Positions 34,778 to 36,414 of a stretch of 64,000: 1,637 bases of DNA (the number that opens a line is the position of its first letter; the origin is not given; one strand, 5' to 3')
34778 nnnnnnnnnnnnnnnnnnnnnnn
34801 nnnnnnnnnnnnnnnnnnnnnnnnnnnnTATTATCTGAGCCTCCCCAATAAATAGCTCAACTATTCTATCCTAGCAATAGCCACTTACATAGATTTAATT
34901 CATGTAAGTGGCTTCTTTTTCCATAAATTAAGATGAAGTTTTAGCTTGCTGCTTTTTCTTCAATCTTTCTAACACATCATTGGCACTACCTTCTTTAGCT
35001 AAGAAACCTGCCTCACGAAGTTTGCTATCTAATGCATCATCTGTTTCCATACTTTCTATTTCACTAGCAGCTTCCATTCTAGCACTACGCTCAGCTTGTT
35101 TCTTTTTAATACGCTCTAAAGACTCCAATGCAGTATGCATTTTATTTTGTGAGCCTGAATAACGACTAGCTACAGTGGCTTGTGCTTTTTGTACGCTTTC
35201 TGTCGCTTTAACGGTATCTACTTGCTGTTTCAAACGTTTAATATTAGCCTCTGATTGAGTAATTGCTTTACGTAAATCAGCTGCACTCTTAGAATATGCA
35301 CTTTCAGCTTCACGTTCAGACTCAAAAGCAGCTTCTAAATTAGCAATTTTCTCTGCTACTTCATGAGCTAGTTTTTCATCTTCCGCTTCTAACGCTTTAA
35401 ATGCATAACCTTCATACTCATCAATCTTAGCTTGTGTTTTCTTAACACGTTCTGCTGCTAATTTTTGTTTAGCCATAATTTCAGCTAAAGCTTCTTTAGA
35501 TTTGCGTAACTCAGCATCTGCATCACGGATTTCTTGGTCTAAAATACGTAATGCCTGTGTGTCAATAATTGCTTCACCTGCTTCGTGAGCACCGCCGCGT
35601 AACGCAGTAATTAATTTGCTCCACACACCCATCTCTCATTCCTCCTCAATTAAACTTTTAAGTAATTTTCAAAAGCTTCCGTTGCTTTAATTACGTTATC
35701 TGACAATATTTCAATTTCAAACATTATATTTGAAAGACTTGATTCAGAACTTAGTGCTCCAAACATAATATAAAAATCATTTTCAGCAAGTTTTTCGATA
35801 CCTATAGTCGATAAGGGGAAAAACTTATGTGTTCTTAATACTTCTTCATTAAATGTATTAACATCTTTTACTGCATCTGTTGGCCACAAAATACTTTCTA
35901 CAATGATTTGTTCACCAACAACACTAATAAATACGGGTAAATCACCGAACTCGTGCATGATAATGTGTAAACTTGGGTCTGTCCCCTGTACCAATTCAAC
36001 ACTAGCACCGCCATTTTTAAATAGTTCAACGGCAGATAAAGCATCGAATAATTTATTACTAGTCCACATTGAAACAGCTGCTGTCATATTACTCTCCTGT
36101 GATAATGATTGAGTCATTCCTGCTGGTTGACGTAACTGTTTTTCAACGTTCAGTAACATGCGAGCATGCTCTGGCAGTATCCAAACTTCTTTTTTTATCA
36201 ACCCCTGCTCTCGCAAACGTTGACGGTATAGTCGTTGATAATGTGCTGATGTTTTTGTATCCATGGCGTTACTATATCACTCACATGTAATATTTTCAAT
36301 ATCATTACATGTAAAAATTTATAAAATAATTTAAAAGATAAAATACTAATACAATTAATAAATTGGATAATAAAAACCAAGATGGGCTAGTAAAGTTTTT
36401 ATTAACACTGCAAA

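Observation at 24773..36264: Seven-gene operon joining PspA/IM30, a YqiJ/NfeD-like protein, two SPFH/flotillin proteins, a giant AAA+ protein and a rhomboid protease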

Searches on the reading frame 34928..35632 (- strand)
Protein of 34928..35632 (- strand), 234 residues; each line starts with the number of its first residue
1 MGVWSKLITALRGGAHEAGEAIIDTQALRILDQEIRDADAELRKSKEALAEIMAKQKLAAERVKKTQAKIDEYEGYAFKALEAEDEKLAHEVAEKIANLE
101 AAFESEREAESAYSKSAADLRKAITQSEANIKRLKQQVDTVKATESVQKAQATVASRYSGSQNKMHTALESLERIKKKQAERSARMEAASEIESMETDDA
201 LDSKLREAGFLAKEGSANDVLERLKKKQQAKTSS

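Call 3: search_protein_families(library=pfam, proteins=[window:34928-35632:-], max_evalue=0.01)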
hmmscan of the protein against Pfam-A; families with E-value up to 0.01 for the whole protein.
window:34928-35632:- (234 aa): 1 family
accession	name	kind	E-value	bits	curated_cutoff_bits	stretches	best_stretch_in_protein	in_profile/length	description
PF04012.17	PspA_IM30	-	7.5e-48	163.5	33.9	1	2-228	1-218/220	PspA/IM30 family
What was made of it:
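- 34928..35632 (-): bacB: PspA/IM30 (YjfJ-type, ESCRT-III superfamily) protein, 234 aa. Pfam PspA_IM30 E 7.5e-48 (call 3).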

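Call 4: search_protein_families(library=ncbifam, proteins=[window:34928-35632:-], max_evalue=0.01)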
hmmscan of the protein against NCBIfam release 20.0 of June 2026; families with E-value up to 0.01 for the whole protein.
window:34928-35632:- (234 aa): 4 families
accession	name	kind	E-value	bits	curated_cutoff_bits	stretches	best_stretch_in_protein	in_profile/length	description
TIGR02168.1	SMC_prok_B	equivalog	0.00048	18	567.35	1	25-229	678-899/1181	chromosome segregation protein SMC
TIGR02132.1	phaR_Bmeg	equivalog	0.0012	18.8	148.4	1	88-187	80-178/189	polyhydroxyalkanoic acid synthase subunit PhaR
TIGR02169.1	SMC_prok_A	equivalog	0.004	14.9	729.4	1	23-195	228-398/1165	chromosome segregation protein SMC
TIGR00996.1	Mtu_fam_mce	paralog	0.0087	15.3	140.5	1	86-187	177-279/291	MCE family protein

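Call 6: search_protein_families(library=padloc, proteins=[window:34928-35632:-], max_evalue=0.01)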
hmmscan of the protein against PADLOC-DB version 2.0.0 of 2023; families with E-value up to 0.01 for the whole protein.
window:34928-35632:- (234 aa): 2 families
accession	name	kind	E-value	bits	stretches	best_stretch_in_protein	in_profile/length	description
PDLC00550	JetC2|JetC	-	0.00074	15.3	1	27-199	321-485/1355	DUF3584 domain; MukB-like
PDLC03868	LmuB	-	0.0058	12.9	1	21-208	292-475/1035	-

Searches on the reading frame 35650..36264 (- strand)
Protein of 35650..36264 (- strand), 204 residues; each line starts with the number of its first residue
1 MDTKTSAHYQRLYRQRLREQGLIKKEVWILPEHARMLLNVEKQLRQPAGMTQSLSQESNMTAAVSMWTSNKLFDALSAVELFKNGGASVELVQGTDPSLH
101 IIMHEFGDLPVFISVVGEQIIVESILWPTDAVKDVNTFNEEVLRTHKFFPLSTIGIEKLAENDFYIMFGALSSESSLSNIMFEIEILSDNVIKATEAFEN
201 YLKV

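Call 3: search_protein_families(library=pfam, proteins=[window:35650-36264:-], max_evalue=0.01)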
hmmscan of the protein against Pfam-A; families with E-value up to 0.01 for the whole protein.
window:35650-36264:- (204 aa): 1 family
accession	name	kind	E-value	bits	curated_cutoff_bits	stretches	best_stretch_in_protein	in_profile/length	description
PF09938.14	DUF2170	-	5.2e-52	175.7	27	1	67-202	2-137/137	Uncharacterized protein conserved in bacteria (DUF2170)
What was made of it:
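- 35650..36264 (-): bacA: DUF2170/YjfI-type CesT/Tir-like chaperone or regulator (204 aa) with a conserved ~60-aa N-terminal extension. Pfam DUF2170 E 5e-52 (call 3).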

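Call 4: search_protein_families(library=ncbifam, proteins=[window:35650-36264:-], max_evalue=0.01)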
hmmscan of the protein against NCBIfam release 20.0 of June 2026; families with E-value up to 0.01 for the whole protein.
window:35650-36264:- (204 aa): 1 family
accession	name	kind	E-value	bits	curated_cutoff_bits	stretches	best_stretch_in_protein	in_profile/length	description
NF050185.1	BflmRegBacAPseudo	equivalog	4.8e-96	320.1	300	1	1-203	1-203/206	biofilm formation regulator BacA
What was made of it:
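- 35650..36264 (-): NCBIfam BacA equivalog 320 bits against a cut-off of 300 (call 4).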

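Call 6: search_protein_families(library=padloc, proteins=[window:35650-36264:-], max_evalue=0.01)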
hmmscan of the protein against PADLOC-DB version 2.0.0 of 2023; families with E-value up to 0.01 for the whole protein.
window:35650-36264:- (204 aa): 0 families

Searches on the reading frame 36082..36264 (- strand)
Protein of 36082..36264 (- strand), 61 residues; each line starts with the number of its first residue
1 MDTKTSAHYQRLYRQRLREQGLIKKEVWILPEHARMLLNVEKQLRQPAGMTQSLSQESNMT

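Call 111: search_protein_families(library=pfam, proteins=[window:36082-36264:-], max_evalue=10)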
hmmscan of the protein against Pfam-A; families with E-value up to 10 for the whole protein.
seq(61 aa): 1 family
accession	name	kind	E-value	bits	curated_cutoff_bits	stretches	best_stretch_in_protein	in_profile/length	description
PF11455.13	MazE-like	-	0.17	12.3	22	1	13-29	7-23/65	Antitoxin MazE-like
